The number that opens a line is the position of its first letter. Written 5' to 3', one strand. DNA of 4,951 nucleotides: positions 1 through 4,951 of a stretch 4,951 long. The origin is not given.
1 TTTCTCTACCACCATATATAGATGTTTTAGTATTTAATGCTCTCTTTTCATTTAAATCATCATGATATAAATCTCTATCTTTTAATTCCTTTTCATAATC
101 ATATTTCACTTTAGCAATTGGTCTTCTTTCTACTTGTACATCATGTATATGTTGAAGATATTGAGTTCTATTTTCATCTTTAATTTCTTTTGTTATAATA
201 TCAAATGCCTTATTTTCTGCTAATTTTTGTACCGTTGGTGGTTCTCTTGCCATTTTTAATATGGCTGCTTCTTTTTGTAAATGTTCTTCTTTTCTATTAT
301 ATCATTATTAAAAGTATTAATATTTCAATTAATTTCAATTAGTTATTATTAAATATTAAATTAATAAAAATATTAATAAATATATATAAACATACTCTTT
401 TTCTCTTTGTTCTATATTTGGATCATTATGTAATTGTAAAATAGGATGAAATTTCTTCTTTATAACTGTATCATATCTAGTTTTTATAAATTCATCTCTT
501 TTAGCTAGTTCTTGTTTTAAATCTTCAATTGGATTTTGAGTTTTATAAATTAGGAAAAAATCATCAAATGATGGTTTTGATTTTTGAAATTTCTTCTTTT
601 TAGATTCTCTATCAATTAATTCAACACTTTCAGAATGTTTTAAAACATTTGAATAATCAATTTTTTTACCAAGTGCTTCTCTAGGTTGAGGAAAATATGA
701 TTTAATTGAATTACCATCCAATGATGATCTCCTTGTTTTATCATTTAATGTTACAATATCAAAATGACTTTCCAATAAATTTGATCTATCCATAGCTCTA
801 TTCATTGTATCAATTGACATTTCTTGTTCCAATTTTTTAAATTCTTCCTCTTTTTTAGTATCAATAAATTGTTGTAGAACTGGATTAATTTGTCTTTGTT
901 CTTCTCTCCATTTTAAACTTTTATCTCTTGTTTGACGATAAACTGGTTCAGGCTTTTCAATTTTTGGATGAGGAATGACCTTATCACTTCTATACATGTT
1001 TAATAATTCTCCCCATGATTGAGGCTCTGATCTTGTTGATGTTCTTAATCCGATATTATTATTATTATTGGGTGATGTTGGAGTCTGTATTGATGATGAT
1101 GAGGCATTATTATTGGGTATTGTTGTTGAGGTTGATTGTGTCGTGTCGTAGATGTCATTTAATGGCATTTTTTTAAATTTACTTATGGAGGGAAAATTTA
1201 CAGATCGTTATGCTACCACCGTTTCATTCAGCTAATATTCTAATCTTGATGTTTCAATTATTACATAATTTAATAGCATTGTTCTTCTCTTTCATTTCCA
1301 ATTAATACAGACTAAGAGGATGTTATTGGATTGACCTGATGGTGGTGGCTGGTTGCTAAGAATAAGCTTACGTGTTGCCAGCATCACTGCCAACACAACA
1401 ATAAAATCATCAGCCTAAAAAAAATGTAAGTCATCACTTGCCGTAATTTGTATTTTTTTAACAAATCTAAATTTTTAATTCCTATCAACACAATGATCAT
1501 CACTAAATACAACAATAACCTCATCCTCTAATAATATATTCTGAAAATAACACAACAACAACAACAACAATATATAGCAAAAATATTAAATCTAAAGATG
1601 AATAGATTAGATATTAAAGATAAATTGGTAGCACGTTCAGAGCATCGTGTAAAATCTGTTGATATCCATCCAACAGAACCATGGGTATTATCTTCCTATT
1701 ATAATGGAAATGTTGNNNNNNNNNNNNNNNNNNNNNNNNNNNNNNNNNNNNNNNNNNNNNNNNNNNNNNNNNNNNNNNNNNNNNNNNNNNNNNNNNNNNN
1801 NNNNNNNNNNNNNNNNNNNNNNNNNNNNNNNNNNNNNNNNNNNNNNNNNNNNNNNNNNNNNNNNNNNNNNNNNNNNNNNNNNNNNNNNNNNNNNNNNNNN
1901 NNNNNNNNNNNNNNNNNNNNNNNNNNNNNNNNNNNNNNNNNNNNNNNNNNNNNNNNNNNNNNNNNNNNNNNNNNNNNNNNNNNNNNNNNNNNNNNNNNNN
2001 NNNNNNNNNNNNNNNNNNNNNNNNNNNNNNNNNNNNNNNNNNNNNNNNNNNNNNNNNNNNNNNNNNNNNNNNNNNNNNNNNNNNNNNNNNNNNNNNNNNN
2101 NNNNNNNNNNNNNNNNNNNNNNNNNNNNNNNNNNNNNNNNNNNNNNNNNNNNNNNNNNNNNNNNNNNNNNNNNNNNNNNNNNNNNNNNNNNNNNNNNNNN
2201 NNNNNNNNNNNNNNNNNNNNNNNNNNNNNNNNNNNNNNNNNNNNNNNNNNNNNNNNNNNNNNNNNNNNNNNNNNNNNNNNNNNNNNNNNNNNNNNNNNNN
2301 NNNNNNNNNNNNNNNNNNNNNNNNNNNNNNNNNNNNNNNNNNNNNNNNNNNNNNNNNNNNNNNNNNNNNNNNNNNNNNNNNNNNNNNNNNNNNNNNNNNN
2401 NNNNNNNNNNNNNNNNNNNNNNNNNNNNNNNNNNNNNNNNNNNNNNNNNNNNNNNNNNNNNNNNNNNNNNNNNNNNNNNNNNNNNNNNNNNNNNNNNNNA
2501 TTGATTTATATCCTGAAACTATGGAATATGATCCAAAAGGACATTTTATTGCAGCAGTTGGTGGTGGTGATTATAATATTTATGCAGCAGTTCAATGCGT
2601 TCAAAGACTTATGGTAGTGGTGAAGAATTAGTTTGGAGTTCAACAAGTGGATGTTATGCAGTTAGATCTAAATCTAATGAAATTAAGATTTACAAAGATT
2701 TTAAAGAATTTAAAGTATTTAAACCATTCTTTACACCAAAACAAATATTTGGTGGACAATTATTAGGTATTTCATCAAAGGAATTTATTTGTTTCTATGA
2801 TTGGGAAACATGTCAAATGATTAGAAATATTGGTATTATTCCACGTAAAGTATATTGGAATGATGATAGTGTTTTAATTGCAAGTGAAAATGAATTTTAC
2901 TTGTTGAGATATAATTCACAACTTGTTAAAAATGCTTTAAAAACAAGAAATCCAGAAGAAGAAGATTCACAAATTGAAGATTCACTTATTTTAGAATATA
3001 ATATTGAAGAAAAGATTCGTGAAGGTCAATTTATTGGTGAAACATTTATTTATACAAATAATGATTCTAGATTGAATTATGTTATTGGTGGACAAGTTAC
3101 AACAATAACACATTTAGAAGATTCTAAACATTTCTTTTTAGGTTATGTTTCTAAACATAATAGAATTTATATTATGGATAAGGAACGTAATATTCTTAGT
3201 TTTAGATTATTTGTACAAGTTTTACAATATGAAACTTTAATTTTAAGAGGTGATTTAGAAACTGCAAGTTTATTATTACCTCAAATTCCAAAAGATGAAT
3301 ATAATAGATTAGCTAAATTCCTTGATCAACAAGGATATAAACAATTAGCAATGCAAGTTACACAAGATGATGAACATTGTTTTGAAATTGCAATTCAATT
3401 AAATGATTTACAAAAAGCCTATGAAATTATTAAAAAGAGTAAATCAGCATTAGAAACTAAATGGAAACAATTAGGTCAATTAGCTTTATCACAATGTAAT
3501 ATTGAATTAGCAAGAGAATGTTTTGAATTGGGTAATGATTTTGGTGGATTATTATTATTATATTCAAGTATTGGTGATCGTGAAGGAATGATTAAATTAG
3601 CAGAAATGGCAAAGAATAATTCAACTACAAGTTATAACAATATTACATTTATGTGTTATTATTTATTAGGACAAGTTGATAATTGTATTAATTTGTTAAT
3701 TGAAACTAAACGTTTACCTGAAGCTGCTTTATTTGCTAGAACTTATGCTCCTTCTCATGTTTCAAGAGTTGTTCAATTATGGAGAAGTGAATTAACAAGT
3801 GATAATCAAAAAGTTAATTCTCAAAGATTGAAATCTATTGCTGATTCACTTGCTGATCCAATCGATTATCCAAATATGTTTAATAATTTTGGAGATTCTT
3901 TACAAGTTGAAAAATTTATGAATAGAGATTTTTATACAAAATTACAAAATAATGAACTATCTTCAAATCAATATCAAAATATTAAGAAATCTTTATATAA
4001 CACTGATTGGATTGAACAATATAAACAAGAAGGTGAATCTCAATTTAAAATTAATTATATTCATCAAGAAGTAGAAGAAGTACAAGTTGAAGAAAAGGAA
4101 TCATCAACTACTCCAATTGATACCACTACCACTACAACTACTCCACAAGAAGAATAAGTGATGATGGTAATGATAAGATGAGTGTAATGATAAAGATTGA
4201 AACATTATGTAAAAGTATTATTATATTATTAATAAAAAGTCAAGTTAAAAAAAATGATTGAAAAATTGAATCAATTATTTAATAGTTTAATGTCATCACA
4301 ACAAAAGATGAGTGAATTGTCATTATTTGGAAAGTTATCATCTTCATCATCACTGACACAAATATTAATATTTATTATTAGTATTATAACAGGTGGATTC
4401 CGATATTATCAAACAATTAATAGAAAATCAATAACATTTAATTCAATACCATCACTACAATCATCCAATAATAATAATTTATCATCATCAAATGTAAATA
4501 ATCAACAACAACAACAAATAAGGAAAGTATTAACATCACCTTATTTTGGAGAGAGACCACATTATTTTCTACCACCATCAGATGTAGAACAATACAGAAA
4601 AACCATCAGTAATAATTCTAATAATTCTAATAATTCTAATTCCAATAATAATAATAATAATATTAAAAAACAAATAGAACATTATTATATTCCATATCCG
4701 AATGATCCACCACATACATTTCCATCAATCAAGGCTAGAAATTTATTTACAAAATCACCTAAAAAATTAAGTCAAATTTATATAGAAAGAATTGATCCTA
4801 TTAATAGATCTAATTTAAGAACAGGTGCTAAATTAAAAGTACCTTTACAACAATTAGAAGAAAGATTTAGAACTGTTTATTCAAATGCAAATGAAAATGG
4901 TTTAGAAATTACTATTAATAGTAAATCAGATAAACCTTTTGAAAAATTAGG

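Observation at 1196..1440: GC-rich island in the divergent promoter region: candidate small ncRNA gene or conserved regulatory element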

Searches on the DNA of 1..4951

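Call 52: search_rna_families(sources=[window, L003, L005, L007], threshold=gathering)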
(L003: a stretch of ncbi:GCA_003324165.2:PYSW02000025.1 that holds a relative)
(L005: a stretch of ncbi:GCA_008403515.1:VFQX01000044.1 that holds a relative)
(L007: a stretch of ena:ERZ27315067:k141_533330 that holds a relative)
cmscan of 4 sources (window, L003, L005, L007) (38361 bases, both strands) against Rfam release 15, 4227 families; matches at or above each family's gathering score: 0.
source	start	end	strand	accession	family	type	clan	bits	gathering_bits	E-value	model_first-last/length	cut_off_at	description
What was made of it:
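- On Box C/D snoRNA: Nothing reaches gathering score in four loci (call 52).
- Nothing reaches gathering score in the window or in three orthologous loci (call 52).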

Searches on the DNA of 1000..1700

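Call 3: search_rna_families(source=window, start=1000, end=1700, threshold=evalue, max_evalue=10, show_alignments=5)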
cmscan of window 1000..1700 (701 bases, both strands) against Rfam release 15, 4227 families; matches with E-value up to 10: 4.
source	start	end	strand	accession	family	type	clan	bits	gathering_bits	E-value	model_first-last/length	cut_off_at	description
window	1185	1300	-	RF01295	SCARNA7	Gene; snRNA; snoRNA; scaRNA;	-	18.4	65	0.028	1-330/330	no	Small Cajal body-specific RNA 7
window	1381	1449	-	RF01163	snoR64a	Gene; snRNA; snoRNA; CD-box;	-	17.8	45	2.8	1-77/77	no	Small nucleolar RNA snoR64a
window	1379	1443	-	RF00588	SNORD41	Gene; snRNA; snoRNA; CD-box;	CL00058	15.2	41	7.6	1-70/70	no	Small nucleolar RNA SNORD41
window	1332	1352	+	RF00523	Prion_pknot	Cis-reg;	-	14.7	39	6.2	1-40/40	no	Prion pseudoknot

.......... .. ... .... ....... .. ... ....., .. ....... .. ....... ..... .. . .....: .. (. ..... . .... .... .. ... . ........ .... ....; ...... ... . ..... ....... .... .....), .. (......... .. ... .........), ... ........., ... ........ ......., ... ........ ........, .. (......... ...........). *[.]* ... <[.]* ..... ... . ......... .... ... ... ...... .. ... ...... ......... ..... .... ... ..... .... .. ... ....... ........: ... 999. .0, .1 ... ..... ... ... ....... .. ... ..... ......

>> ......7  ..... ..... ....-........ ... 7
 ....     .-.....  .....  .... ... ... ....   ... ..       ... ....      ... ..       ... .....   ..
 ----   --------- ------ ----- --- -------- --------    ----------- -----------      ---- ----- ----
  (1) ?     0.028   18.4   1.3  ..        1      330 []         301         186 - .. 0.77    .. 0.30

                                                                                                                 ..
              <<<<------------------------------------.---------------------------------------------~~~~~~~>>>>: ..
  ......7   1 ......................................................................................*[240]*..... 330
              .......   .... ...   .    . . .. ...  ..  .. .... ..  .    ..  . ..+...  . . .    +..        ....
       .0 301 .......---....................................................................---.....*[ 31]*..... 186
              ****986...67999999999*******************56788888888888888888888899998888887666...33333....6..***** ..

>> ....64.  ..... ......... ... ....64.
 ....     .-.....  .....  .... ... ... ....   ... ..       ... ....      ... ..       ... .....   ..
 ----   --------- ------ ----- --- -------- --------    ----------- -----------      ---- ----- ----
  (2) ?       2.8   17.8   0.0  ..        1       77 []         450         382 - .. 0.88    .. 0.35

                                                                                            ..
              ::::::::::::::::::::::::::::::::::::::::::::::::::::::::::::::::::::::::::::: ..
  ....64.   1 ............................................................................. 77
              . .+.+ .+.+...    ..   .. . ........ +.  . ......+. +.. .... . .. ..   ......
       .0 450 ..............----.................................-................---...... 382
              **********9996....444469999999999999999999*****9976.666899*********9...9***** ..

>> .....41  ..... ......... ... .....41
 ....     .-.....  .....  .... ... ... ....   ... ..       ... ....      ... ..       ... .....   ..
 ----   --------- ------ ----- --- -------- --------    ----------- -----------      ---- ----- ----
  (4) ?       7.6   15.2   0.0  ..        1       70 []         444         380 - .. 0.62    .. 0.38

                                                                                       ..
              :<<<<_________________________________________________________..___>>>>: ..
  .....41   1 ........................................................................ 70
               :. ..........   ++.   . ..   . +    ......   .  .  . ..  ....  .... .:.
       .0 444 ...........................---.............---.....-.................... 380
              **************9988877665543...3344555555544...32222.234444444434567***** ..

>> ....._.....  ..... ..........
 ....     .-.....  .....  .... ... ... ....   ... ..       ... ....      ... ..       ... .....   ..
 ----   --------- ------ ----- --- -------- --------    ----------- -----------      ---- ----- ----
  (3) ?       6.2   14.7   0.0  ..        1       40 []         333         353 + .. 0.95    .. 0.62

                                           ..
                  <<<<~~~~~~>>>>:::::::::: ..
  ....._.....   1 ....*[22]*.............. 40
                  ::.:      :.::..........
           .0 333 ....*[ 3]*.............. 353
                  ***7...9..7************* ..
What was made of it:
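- On H/ACA snoRNA: There is no Rfam hit (calls 3, 52).
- Tried and rejected: Rfam at permissive E-values on 1000-1700, and at gathering score on the window plus three orthologous loci: nothing usable (calls 3, 52).
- On Box C/D snoRNA: The best Rfam hits are 15-18 bits against gathering scores of 41-45 (call 3).
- There are weak Rfam C/D-like alignments on minus 1379-1449: snoR64a 17.8 bits and SNORD41 15.2 bits (call 3). The Rfam scores are far below gathering (45 and 41 bits), with E = 2.8-7.6 (call 3).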

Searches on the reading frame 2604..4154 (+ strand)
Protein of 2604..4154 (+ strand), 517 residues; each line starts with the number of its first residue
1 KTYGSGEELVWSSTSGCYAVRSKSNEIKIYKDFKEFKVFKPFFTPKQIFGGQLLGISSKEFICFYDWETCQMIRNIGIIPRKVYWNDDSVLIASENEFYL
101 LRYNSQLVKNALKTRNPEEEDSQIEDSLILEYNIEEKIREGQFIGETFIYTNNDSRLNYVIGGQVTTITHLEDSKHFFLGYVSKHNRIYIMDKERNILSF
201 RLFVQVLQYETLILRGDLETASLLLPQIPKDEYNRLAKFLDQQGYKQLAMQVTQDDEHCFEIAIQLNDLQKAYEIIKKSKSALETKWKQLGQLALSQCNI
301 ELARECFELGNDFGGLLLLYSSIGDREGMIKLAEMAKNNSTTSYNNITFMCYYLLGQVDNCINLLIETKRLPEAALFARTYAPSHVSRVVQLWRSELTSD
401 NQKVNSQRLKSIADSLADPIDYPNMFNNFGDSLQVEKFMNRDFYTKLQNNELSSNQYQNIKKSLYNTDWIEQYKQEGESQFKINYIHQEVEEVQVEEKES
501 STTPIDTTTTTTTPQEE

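Call 8: find_homologous_proteins(query=window:2604-4154:+, max_evalue=1e-30)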
Query window:2604-4154:+ (517 aa): 347 proteins with E <= 1e-30 among 8000 candidates; the best 120 are listed.
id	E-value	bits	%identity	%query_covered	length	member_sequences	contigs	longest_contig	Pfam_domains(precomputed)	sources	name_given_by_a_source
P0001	0.0e+0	1165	100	100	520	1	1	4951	PF23953.2,PF04053.21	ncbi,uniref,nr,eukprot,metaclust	ncbi:coatomer protein complex subunit beta [Naegleria gruberi]|uniref:Coatomer protein complex subun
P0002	3.1e-182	625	65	83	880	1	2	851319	PF25168.2,PF24105.2,PF24805.2,PF25048.2,PF24017.3,PF23342.2,PF23411.2,PF13570.14,PF24817.2,PF23393.3,PF23389.2,PF23609.2,PF20426.5,PF23341.2,PF25460.2,PF00400.39,PF04053.21,PF23414.2,PF25178.1,PF23775.2,PF25174.2,PF24814.2,PF23381.2,PF25173.2,PF23383.2,PF25171.2,PF12894.14,PF25175.2,PF24796.2,PF2478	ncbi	ncbi:hypothetical protein ABK040_001362 [Willaertia magna]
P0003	8.7e-150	518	51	90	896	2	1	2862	PF25168.2,PF24105.2,PF24805.2,PF25048.2,PF24017.3,PF24817.2,PF23393.3,PF23609.2,PF20426.5,PF25460.2,PF00400.39,PF04053.21,PF23414.2,PF25178.1,PF23775.2,PF25174.2,PF24814.2,PF23381.2,PF25173.2,PF23383.2,PF25171.2,PF12894.14,PF25175.2,PF24796.2,PF24780.2,PF23409.2,PF23953.2,PF25172.2,PF24782.3,PF25391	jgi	jgi:coatomer subunit beta'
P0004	1.9e-141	490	47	96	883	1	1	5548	PF25168.2,PF23748.2,PF24105.2,PF24805.2,PF25048.2,PF24017.3,PF23342.2,PF23411.2,PF13570.14,PF24817.2,PF23393.3,PF23389.2,PF23609.2,PF24797.2,PF20426.5,PF23341.2,PF00400.39,PF04053.21,PF23414.2,PF25178.1,PF23775.2,PF25174.2,PF24814.2,PF23381.2,PF25173.2,PF23383.2,PF25171.2,PF12894.14,PF25175.2,PF2479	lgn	-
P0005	5.6e-137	476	48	83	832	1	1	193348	PF25168.2,PF24105.2,PF24805.2,PF25048.2,PF24017.3,PF23342.2,PF13570.14,PF24817.2,PF23798.2,PF23393.3,PF23389.2,PF23609.2,PF24797.2,PF20426.5,PF23341.2,PF25460.2,PF00400.39,PF04053.21,PF23414.2,PF25178.1,PF23775.2,PF25174.2,PF24814.2,PF23381.2,PF25173.2,PF23383.2,PF25171.2,PF12894.14,PF25175.2,PF2479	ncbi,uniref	ncbi:COPB2 [Acrasis kona]|uniref:Coatomer subunit beta' n=1 Tax=Acrasis kona TaxID=1008807 RepID=A0A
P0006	4.8e-127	443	47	85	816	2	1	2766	PF25168.2,PF24105.2,PF24805.2,PF25048.2,PF24817.2,PF23393.3,PF23609.2,PF25460.2,PF00400.39,PF04053.21,PF23414.2,PF25178.1,PF23775.2,PF25174.2,PF24814.2,PF23381.2,PF25173.2,PF25171.2,PF25175.2,PF24796.2,PF24780.2,PF23409.2,PF23953.2,PF25172.2,PF24782.3,PF25391.2,PF23869.2,PF24807.2,PF25047.1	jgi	-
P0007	1.1e-125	438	67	56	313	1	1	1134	PF23953.2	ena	-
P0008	3.5e-124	433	42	90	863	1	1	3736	PF25168.2,PF24105.2,PF24805.2,PF17005.12,PF25048.2,PF24017.3,PF23411.2,PF24817.2,PF23393.3,PF23389.2,PF23609.2,PF20426.5,PF23341.2,PF25460.2,PF00400.39,PF04053.21,PF23414.2,PF25178.1,PF23775.2,PF25174.2,PF24814.2,PF23381.2,PF25173.2,PF25171.2,PF12894.14,PF25175.2,PF24796.2,PF23409.2,PF23953.2,PF2517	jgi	jgi:coatomer subunit beta'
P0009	3.2e-123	430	47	82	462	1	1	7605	PF23953.2,PF04053.21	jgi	jgi:coatomer subunit beta'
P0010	1.1e-122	428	45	85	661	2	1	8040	PF23953.2,PF23381.2,PF04053.21,PF23414.2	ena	-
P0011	1.5e-122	428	47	87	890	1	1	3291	PF25168.2,PF24105.2,PF24805.2,PF17005.12,PF25048.2,PF24017.3,PF24817.2,PF23393.3,PF23609.2,PF20426.5,PF23341.2,PF00400.39,PF04053.21,PF23414.2,PF25178.1,PF23775.2,PF25174.2,PF24814.2,PF23381.2,PF25173.2,PF23383.2,PF25171.2,PF12894.14,PF25175.2,PF24796.2,PF24780.2,PF23409.2,PF23953.2,PF23761.2,PF2517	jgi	-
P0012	1.7e-120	421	46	90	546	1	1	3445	PF23953.2,PF04053.21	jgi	jgi:coatomer subunit beta'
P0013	8.9e-120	419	43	90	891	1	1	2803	PF25168.2,PF24105.2,PF24805.2,PF25048.2,PF24017.3,PF23342.2,PF24817.2,PF23798.2,PF23393.3,PF23609.2,PF20426.5,PF23341.2,PF25460.2,PF00400.39,PF04053.21,PF23414.2,PF25178.1,PF23775.2,PF25174.2,PF24814.2,PF23381.2,PF25173.2,PF23383.2,PF25171.2,PF12894.14,PF25175.2,PF24796.2,PF24780.2,PF23409.2,PF23953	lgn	-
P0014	1.3e-119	418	43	90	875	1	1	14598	PF25168.2,PF24105.2,PF24805.2,PF25048.2,PF24017.3,PF24817.2,PF23393.3,PF23609.2,PF00400.39,PF04053.21,PF23414.2,PF25178.1,PF25174.2,PF24814.2,PF23381.2,PF25173.2,PF25171.2,PF25175.2,PF24796.2,PF24780.2,PF23409.2,PF23953.2,PF25172.2,PF24782.3,PF25391.2,PF23869.2,PF24807.2,PF25047.1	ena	-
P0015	4.0e-119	417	41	99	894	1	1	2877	PF25168.2,PF24105.2,PF24805.2,PF25048.2,PF24017.3,PF23342.2,PF13570.14,PF24817.2,PF23798.2,PF23393.3,PF23609.2,PF24797.2,PF20426.5,PF23341.2,PF25460.2,PF00400.39,PF04053.21,PF23414.2,PF25178.1,PF23775.2,PF25174.2,PF24814.2,PF23381.2,PF25173.2,PF23383.2,PF25171.2,PF12894.14,PF25175.2,PF24796.2,PF2478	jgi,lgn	-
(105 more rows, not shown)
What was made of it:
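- On Dictyostelid class I RNA / DUSE promoter: The organism is Naegleria (call 8).
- Checked: The beta'-COP ORF is 100% identical to a Naegleria gruberi protein on a contig of exactly 4951 nt (call 8).
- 100% match to N. gruberi beta'-COP on a 4951-nt contig (call 8).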

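Call 10: find_encoding_contigs(protein=P0001, flank=10000)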
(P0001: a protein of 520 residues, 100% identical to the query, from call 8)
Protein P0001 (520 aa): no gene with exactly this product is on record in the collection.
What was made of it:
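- Tried and rejected: Look-up of the N. gruberi protein in the contig index: not on record (call 10).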

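Call 11: find_encoding_contigs(protein=P0002, flank=10000)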
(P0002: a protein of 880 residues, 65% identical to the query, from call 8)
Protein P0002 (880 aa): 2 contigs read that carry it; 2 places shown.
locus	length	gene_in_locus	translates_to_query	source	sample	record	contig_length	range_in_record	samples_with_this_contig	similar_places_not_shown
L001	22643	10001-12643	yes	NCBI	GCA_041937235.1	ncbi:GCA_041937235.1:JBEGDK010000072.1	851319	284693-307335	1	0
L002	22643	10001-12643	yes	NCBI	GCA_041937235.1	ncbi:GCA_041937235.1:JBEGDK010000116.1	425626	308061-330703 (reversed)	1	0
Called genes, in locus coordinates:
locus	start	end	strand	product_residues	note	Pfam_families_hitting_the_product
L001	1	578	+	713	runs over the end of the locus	PF00076:RRM_1 (faint), PF13893:RRM_5, PF22976:RRM_10 (weak)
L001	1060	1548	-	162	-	-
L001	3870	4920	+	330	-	PF13847:Methyltransf_31 (faint), PF01189:Methyltr_RsmB-F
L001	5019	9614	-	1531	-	PF00176:SNF2-rel_dom, PF00270:DEAD, PF00271:Helicase_C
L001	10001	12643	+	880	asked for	PF23381:Beta-prop_IFT122_1st, PF23414:Beta-prop_EML_2, PF24796:WDR55, PF24814:WD40_Prp19, PF25171:Beta-prop_WDR36-Utp21_1st, PF25172:Beta-prop_WDR3_2nd, PF25173:Beta-prop_WDR3_1st, PF25174:Beta-prop_THOC3, +58 more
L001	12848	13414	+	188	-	-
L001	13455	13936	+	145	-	-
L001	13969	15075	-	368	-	-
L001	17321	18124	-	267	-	PF00497:SBP_bac_3 (weak)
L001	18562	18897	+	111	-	-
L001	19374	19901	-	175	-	-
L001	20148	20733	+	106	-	PF00645:zf-PARP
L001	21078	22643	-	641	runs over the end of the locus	PF04916:Phospholip_B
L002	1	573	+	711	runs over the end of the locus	PF00076:RRM_1 (faint), PF13893:RRM_5, PF22976:RRM_10 (weak)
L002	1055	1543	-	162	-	-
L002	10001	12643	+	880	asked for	PF23381:Beta-prop_IFT122_1st, PF23414:Beta-prop_EML_2, PF24796:WDR55, PF24814:WD40_Prp19, PF25171:Beta-prop_WDR36-Utp21_1st, PF25172:Beta-prop_WDR3_2nd, PF25173:Beta-prop_WDR3_1st, PF25174:Beta-prop_THOC3, +58 more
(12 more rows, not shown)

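Call 49: find_related_loci(query=window:2604-4154:+, collection=metagenome_contigs, flank=6000)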
Query window:2604-4154:+ (517 aa) in metagenome_contigs; peptide patterns used: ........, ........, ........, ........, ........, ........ (x = any residue, [..] = any of these).
185 stretches matched a pattern, but none encodes a relative of the query by tblastn (E <= 1e-3).
